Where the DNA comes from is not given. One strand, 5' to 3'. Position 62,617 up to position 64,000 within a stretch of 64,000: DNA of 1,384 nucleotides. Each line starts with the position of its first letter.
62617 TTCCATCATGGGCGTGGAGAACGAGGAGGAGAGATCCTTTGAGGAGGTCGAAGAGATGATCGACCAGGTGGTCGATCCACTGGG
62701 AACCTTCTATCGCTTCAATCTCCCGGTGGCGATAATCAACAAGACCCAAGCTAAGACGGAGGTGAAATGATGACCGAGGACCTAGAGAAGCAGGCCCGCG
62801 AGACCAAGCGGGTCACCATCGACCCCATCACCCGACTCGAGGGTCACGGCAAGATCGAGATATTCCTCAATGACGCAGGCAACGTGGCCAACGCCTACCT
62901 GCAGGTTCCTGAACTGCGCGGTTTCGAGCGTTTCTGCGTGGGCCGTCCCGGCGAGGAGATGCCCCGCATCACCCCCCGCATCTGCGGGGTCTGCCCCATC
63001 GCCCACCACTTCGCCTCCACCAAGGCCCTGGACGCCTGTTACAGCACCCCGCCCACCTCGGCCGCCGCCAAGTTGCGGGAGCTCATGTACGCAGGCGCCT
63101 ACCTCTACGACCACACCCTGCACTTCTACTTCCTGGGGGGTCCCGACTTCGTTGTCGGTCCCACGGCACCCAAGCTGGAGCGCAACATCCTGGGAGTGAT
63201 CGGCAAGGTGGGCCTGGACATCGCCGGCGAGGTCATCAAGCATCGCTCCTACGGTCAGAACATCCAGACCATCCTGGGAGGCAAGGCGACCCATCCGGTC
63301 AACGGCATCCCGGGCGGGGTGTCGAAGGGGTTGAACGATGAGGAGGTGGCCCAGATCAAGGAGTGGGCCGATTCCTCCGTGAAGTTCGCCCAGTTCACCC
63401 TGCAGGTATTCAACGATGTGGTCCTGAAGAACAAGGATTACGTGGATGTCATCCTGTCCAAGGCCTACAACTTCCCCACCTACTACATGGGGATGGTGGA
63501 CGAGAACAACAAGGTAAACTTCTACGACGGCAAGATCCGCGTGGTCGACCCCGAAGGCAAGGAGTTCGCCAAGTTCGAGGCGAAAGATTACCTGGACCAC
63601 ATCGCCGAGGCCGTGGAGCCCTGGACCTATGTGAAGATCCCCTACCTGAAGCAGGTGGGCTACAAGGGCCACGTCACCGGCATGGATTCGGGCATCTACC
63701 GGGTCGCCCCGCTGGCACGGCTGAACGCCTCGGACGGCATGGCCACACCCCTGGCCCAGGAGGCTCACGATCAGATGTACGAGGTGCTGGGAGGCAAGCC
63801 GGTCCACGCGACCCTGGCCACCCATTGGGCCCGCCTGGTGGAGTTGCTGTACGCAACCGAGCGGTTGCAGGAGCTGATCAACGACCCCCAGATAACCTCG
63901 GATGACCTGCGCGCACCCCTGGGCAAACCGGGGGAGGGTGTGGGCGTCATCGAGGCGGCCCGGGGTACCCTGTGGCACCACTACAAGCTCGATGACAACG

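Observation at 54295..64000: One tight operon joins an Etf pair, an HdrD-like protein and a membrane DsrMK-like Fe-S protein to HdrA-MvhD-MvhG-MvhA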

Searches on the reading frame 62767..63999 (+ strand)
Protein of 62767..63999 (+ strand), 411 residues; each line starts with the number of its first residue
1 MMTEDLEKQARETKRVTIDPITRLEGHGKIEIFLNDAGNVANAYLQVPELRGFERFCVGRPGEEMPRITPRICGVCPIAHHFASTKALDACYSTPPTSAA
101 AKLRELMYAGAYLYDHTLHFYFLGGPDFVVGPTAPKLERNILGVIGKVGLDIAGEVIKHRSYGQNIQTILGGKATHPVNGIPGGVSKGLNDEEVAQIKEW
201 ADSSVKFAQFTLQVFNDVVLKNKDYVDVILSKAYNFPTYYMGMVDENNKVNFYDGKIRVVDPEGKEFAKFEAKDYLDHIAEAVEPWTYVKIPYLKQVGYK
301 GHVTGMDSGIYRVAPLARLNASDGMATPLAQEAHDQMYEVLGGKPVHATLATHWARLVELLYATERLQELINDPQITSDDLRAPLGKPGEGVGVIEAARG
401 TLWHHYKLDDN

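Call 4: search_protein_families(library=pfam, proteins=[window:62767-63999:+], max_evalue=0.001)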
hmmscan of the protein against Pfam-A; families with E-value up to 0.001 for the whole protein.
window:62767-63999:+ (411 aa): 1 family
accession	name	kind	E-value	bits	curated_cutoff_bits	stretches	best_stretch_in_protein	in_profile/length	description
PF00374.24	NiFeSe_Hases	-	2e-29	103.3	25.8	2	51-129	1-79/508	Nickel-dependent hydrogenase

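Call 5: search_protein_families(library=ncbifam, proteins=[window:62767-63999:+], max_evalue=0.001)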
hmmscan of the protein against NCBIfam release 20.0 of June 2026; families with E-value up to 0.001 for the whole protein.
window:62767-63999:+ (411 aa): 8 families
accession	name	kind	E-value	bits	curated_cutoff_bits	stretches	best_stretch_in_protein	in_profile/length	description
NF041785.2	VhuA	equivalog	1.3e-118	396.2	800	1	15-411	3-386/418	F420-non-reducing hydrogenase Vhu subunit A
NF033181.1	NiFeSe_hydrog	equivalog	3.2e-43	148.4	600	2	14-134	2-121/507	nickel-dependent hydrogenase large subunit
NF045518.1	H2_NiFeSe_large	exception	6.8e-41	140.6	780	1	15-410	3-418/485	NiFeSe hydrogenase large subunit HysA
NF040828.1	sulfhyd_ShyA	equivalog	5e-37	127.8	700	2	16-218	3-197/415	NAD(P)-dependent hydrogenase/sulfhydrogenase 2 subunit alpha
TIGR03295.1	frhA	equivalog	4.4e-35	121.4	392.5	1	13-221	2-202/412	coenzyme F420 hydrogenase subunit alpha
NF040832.1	sulfhyd_HydA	equivalog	3.2e-30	105.6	880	1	16-410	5-364/426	NADPH-dependent hydrogenase/sulfhydrogenase 1 subunit alpha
NF007550.0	PRK10170.1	equivalog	3.3e-18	65.4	1101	1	13-129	16-132/597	Ni/Fe-hydrogenase large subunit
NF007778.0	PRK10467.1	equivalog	7.4e-18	64.1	969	1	13-129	2-117/567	hydrogenase 2 large subunit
